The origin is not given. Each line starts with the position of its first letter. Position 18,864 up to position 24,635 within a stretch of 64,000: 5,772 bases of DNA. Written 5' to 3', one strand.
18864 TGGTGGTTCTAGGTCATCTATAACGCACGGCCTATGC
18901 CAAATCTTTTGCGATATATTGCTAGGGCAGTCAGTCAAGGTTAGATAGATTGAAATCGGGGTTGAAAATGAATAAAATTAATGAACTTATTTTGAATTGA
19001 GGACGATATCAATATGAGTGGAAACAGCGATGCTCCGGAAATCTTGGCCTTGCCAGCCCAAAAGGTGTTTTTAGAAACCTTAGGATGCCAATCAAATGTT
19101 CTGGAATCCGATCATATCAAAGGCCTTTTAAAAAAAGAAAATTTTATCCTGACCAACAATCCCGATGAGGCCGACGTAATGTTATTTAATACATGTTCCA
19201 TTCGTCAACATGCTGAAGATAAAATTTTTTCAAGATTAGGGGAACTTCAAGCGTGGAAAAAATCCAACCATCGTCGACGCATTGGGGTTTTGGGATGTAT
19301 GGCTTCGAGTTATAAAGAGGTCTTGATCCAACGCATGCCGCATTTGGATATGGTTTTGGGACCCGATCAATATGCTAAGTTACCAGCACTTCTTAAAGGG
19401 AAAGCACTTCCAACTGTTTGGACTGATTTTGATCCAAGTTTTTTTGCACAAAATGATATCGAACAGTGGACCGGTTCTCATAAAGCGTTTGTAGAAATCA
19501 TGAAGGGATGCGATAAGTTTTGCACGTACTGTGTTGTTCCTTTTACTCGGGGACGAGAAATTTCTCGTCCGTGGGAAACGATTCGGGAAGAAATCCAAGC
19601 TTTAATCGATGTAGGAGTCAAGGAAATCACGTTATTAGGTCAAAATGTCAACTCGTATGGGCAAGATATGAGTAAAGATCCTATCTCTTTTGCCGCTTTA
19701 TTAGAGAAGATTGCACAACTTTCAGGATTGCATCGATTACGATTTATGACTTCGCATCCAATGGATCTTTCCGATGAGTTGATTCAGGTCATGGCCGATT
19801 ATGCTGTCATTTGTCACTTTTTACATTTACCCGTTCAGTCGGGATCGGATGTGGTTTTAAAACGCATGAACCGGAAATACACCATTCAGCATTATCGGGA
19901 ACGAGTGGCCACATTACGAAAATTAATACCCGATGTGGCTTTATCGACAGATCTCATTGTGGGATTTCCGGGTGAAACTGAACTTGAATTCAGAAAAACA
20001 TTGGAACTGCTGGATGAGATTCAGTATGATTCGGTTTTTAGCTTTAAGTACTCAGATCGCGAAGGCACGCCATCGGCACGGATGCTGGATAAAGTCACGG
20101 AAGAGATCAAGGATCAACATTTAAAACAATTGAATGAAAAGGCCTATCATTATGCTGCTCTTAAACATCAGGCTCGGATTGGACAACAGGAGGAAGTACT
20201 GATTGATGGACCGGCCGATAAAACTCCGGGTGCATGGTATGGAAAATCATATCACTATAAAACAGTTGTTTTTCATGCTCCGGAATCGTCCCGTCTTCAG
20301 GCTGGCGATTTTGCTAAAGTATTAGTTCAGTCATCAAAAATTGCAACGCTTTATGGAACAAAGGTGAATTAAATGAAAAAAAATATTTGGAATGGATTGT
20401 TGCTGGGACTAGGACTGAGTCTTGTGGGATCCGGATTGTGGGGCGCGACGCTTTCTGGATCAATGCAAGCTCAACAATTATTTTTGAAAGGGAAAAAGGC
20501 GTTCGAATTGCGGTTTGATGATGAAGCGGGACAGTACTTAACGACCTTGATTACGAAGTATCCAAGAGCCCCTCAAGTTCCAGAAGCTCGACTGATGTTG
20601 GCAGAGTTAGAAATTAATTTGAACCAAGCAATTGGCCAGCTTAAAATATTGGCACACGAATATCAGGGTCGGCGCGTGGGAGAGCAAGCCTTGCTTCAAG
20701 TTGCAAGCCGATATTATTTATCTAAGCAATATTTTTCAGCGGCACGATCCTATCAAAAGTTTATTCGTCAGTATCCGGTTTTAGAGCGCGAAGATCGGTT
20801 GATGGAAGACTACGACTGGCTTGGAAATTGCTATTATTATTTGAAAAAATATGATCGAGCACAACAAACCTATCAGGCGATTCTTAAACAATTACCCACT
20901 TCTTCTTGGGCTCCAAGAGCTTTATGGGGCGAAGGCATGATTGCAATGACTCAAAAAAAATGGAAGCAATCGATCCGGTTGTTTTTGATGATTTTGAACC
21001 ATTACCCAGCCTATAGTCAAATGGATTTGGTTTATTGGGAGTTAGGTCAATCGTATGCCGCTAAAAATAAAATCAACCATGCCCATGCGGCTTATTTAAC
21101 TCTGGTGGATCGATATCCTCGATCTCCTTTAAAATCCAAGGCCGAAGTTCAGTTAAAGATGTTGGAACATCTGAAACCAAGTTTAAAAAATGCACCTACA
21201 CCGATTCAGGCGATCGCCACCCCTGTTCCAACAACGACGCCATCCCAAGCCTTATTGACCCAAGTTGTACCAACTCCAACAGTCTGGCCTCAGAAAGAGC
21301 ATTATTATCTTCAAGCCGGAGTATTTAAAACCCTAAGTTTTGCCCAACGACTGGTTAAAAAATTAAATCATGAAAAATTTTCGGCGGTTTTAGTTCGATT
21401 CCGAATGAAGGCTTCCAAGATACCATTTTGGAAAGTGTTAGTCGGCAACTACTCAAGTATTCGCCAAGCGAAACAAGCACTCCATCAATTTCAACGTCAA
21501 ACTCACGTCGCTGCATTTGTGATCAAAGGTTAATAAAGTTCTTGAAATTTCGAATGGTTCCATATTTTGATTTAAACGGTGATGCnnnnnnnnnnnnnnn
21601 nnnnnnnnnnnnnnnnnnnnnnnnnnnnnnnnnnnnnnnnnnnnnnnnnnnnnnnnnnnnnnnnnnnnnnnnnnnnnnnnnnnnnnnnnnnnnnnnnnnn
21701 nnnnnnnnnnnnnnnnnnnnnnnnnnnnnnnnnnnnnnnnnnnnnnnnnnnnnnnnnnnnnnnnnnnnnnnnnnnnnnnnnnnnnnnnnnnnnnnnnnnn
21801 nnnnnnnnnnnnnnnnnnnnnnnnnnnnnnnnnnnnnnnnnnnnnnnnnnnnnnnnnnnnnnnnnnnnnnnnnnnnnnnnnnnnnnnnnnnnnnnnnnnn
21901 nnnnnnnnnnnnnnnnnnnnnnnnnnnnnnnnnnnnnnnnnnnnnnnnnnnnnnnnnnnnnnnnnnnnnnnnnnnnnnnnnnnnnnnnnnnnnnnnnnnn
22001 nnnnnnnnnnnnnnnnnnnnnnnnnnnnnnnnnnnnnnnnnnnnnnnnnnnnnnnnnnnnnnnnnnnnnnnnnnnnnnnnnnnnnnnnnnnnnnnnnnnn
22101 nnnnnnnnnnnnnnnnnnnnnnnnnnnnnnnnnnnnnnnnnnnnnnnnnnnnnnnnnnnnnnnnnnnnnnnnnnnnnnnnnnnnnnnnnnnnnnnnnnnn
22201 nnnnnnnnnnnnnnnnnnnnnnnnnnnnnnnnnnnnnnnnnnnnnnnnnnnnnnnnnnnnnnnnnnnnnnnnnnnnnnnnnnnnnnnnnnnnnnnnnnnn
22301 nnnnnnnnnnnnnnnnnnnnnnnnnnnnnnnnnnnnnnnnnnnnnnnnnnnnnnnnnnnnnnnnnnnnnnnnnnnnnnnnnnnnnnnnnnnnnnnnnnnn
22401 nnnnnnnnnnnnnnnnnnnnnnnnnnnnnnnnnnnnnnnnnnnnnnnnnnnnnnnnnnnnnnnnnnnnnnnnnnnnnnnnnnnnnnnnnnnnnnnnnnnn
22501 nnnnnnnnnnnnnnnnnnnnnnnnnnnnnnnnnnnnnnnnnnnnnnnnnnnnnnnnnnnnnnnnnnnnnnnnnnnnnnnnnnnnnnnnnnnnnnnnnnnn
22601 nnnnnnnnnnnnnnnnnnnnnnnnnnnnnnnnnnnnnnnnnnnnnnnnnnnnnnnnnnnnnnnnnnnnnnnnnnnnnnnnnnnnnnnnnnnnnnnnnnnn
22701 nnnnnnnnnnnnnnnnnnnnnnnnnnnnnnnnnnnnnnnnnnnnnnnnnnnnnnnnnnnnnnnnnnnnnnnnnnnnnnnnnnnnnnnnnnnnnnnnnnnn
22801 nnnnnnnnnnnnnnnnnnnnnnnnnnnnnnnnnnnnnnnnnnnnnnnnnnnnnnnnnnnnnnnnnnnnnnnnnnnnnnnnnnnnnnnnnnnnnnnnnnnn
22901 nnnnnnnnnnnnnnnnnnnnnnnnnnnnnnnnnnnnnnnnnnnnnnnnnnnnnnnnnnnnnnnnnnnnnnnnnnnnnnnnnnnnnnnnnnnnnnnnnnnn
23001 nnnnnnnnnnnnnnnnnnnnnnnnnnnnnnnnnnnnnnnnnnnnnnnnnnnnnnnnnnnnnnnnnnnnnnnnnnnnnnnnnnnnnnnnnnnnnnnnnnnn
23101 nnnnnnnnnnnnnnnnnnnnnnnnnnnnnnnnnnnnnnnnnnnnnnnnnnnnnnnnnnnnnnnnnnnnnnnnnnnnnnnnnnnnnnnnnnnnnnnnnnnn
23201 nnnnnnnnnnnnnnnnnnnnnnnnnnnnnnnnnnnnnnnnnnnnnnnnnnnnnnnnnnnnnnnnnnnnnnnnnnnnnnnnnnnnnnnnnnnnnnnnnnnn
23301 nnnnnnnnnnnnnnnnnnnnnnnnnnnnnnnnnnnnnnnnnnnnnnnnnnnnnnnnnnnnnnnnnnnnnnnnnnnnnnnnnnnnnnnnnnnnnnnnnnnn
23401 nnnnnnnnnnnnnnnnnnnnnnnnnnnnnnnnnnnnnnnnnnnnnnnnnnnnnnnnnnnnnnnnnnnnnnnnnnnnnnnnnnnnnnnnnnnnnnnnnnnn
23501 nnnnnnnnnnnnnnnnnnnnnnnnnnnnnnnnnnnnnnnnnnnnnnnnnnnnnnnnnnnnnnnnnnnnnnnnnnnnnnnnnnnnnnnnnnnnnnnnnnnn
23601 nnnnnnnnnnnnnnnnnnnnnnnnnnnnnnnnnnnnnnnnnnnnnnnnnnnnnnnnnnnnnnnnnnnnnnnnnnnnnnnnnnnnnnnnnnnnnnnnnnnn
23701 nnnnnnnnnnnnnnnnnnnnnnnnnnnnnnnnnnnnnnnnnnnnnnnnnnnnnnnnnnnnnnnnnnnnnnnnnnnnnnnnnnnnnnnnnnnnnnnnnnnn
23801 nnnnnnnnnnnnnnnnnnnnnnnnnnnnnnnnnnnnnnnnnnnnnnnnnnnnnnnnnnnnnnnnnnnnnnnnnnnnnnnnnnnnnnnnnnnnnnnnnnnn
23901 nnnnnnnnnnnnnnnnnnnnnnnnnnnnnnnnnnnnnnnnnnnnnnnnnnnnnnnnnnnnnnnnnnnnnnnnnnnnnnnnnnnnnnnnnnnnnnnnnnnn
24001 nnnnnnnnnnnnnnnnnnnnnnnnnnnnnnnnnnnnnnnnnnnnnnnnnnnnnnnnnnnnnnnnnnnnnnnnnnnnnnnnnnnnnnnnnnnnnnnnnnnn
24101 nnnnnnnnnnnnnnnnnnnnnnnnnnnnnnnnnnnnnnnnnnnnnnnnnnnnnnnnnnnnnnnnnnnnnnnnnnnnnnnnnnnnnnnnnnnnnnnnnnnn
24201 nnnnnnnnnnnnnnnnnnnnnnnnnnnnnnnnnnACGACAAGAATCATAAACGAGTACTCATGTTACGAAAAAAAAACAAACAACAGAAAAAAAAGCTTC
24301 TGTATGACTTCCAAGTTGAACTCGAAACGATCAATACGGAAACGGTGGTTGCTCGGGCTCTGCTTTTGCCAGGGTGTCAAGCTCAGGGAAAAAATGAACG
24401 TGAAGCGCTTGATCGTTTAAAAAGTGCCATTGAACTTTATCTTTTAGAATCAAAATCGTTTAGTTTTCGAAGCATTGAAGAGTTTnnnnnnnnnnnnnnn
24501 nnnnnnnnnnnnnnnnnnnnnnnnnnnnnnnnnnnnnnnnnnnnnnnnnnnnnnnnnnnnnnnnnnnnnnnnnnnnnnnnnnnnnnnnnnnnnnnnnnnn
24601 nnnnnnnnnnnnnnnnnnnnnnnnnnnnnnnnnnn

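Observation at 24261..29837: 1,858-aa repeat protein lacking a signal peptide but carrying a HicB-like N-terminus and a sorting-type C-terminal domain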

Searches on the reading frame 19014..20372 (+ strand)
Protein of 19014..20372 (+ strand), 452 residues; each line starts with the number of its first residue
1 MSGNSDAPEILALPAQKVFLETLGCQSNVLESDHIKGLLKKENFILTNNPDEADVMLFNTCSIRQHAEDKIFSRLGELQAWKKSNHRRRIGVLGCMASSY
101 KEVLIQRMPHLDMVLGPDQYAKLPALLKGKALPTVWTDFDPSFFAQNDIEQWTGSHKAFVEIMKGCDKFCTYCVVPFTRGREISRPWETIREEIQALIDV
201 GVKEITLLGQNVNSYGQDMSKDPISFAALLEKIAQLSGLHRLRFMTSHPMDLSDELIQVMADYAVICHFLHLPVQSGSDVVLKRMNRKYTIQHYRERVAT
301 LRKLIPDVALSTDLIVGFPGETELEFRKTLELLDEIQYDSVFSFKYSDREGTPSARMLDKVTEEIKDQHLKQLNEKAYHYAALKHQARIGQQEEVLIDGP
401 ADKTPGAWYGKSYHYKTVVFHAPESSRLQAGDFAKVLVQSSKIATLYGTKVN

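Call 7: search_protein_families(library=pfam, proteins=[window:19014-20372:+], max_evalue=0.01)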
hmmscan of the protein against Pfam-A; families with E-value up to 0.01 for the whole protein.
window:19014-20372:+ (452 aa): 5 families
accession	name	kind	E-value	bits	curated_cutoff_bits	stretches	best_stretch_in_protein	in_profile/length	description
PF04055.27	Radical_SAM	-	1e-28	101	29.5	1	160-333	1-166/166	Radical SAM superfamily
PF00919.26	UPF0004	-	3.5e-27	94.7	27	1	17-116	1-98/98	Uncharacterized protein family UPF0004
PF01938.26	TRAM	-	0.00016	21.9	21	1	387-450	2-60/61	TRAM domain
PF08165.16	FerA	-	0.0031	17.8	33.9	1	324-377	11-61/65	FerA (NUC095) domain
PF18693.7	TRAM_2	-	0.009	16.6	27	0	389-451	1-63/63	TRAM domain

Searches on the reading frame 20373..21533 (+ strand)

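Call 7: search_protein_families(library=pfam, proteins=[window:20373-21533:+], max_evalue=0.01)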
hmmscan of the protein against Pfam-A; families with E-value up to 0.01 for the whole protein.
window:20373-21533:+ (386 aa): 12 families
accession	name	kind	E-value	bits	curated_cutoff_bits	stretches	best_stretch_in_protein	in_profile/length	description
PF07719.23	TPR_2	-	2.1e-12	46.6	27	1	147-176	4-33/34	Tetratricopeptide repeat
PF13174.12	TPR_6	-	5.2e-11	42.9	26.3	1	149-177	5-33/33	Tetratricopeptide repeat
PF05036.18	SPOR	-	1.2e-10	41.9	21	1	308-385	2-76/76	SPOR domain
PF13525.12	YfiO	-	1.7e-07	31.7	25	1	82-139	20-77/203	Outer membrane lipoprotein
PF13432.12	TPR_16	-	2.2e-07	31.7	32.7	0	152-208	5-58/65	Tetratricopeptide repeat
PF00515.34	TPR_1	-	1.1e-05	25.4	27.8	1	150-176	7-33/34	Tetratricopeptide repeat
PF14559.12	TPR_19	-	1.9e-05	25.3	25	0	150-177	31-59/68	Tetratricopeptide repeat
PF13428.12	TPR_14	-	3.2e-05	24.6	23.5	0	147-179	4-36/44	Tetratricopeptide repeat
PF13512.12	TPR_18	-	0.00079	20.1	21.9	0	82-141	25-84/145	Tetratricopeptide repeat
PF24575.1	TPR_Slam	-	0.0014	19.5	35.2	0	184-237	50-100/104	Surface lipoprotein assembly modifier, N-terminal TPR repeats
PF13424.12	TPR_12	-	0.002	18.7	30.1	0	114-171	13-72/77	Tetratricopeptide repeat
PF12895.13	ANAPC3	-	0.0089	16.7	27.2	1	144-204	23-79/82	Anaphase-promoting complex, cyclosome, subunit 3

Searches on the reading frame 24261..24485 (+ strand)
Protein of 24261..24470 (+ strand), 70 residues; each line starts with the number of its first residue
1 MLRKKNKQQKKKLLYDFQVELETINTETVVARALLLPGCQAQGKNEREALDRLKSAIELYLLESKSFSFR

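Call 5: search_protein_families(library=pfam, proteins=[window:24261-24470:+], max_evalue=1)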
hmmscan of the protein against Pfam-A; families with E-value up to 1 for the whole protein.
window:24261-24470:+ (70 aa): 1 family
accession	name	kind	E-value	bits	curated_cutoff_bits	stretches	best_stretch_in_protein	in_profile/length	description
PF21748.3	UPF0150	-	0.00057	20.2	27.3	1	23-62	14-54/64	UPF0150-like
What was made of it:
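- On Pfam UPF0150 (PF21748) / HicB_lk_antitox (PF15919) domain: The window protein scores 20.2 bits against GA 27.3 (call 5).
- Checked: PF21748 scores E=5.7e-4, 20 bits, against a gathering score (GA) of 27.3 (call 5).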

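Call 24: search_solved_structures(query=A2, max_evalue=10, show_alignments=3)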
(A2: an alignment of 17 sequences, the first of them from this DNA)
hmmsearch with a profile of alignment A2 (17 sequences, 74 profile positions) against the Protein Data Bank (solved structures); distinct sequences matched with E-value up to 10: 11.
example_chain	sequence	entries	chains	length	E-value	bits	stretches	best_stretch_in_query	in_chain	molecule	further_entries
2dsy_A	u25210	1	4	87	0.2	14.9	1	31-60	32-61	Hypothetical protein TTHA0281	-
2zdi_C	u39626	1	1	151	0.43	13.8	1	4-55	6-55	Prefoldin subunit alpha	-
7unh_A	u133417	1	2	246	0.72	13.1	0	43-70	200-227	SP2 designed chlorophyll dimer protein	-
7uni_A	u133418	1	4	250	0.75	13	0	43-70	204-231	SP2-ZnPPaM designed chlorophyll dimer protein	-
3skq_A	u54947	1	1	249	0.82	12.9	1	36-67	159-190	Mitochondrial distribution and morphology protein 38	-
1mo1_A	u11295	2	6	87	0.86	12.8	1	40-56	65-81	Hpr-like protein crh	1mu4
2ak7_A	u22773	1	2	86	0.92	12.7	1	40-56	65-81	HPr-like protein crh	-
1k1c_A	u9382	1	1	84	0.96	12.7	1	40-56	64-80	catabolite repression HPr-like protein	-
2rlz_A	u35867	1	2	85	0.97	12.6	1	40-56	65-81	HPr-like protein crh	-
1zvv_W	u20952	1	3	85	0.99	12.6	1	40-56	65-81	HPr-like protein crh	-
2c5i_T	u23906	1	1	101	1.2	12.4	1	37-64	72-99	T-SNARE AFFECTING A LATE GOLGI COMPARTMENT PROTEIN 1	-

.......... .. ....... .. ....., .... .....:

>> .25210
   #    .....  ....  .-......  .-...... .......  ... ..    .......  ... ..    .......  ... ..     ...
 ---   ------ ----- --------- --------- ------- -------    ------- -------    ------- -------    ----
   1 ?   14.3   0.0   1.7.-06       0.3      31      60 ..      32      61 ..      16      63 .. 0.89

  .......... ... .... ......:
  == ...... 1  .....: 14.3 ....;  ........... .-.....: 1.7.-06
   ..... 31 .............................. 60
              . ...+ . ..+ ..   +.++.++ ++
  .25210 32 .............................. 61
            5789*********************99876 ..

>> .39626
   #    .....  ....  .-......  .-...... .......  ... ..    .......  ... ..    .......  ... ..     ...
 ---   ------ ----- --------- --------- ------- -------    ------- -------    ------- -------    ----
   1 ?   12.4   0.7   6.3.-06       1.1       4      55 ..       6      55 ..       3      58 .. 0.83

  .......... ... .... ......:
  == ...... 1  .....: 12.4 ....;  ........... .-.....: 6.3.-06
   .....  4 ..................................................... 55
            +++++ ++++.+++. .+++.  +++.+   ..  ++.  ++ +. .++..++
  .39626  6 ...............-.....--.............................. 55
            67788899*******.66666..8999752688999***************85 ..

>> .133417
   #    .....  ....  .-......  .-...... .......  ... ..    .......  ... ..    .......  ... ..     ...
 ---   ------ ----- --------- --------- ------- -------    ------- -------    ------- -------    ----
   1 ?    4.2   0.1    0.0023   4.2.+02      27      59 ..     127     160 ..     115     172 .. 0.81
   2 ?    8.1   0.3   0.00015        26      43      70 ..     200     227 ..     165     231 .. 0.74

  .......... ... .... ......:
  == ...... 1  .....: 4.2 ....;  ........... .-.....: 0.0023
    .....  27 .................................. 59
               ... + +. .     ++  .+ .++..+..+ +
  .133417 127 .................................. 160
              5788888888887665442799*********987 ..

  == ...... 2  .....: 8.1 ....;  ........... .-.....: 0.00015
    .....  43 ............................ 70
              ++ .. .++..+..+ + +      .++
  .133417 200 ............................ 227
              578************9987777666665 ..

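Call 25: search_protein_families(library=pfam, alignment_id=A2, max_evalue=0.1)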
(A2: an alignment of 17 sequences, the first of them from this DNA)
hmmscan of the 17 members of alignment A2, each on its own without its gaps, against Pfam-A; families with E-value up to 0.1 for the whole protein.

A. member 1, seq(75 aa): 1 family
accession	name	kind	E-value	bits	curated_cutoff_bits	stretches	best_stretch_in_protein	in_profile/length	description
PF21748.3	UPF0150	-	0.00065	20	27.3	1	23-62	14-54/64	UPF0150-like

B. families by the number of members that match (of 17 scanned): 4 families
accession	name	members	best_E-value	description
PF21748.3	UPF0150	12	7.7e-05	UPF0150-like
PF15919.11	HicB_lk_antitox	11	0.00065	HicB_like antitoxin of bacterial toxin-antitoxin system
PF24113.1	DUF7387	7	0.0059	Family of unknown function (DUF7387)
PF03119.21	DNA_ligase_ZBD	1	0.049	NAD-dependent DNA ligase C4 zinc finger domain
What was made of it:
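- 24309..24458 (+): HicB/UPF0150-fold domain, residues about 17-66. The order is beta1 (19-25), beta2 (28-33), the LPGC turn, beta3 (40-43), alpha1 (46-66). Pfam PF21748 and PF15919 hit 12 and 11 of 17 orthologues, all sub-threshold (call 25).
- On Pfam UPF0150 (PF21748) / HicB_lk_antitox (PF15919) domain: Twelve and eleven of 17 orthologues hit the two models below threshold (call 25).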

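Call 34: find_homologous_proteins(query=A2, max_evalue=0.01)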
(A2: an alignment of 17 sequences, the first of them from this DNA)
Query A2 (17 sequences) (75 aa, profile of the alignment): 13 proteins with E <= 0.01 among 1421 candidates.
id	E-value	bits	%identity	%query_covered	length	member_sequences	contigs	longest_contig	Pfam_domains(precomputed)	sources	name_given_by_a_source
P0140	8.6e-33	130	55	85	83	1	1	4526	-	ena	-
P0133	1.3e-17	81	47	73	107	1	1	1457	-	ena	-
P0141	1.6e-5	42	47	60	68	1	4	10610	PF15919.12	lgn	-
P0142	1.7e-5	42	47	60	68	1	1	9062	PF15919.12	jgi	-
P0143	9.5e-5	40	55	41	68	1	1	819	PF15919.12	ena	-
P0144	1.3e-4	40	52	51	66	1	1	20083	PF15919.12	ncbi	ncbi:MAG: type II toxin-antitoxin system HicB family antitoxin [Candidatus Vogelbacteria bacterium]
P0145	1.8e-4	39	51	43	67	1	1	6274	PF15919.12,PF21748.4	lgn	-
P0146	3.8e-4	38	40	57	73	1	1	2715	PF15919.12,PF21748.4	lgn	-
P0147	7.2e-4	37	46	43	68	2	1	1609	PF15919.12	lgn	-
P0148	1.4e-3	36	49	43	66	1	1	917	PF15919.12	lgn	-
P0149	4.1e-3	35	50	44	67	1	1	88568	PF15919.12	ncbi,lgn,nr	ncbi:type II toxin-antitoxin system HicB family antitoxin [Candidatus Peregrinibacteria bacterium]|n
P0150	4.4e-3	35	54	35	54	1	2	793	PF15919.12,PF21748.4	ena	-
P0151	5.6e-3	34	38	52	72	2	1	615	PF15919.12,PF21748.4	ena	-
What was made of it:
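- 24309..24458 (+): A profile search of 5.8 billion proteins finds, outside the orthologue group, only small HicB antitoxins, E 1.6e-5 to 5.6e-3 (call 34).
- On HicB family type II antitoxin (HicAB system): Profile hits go only to HicB-family proteins (call 34).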
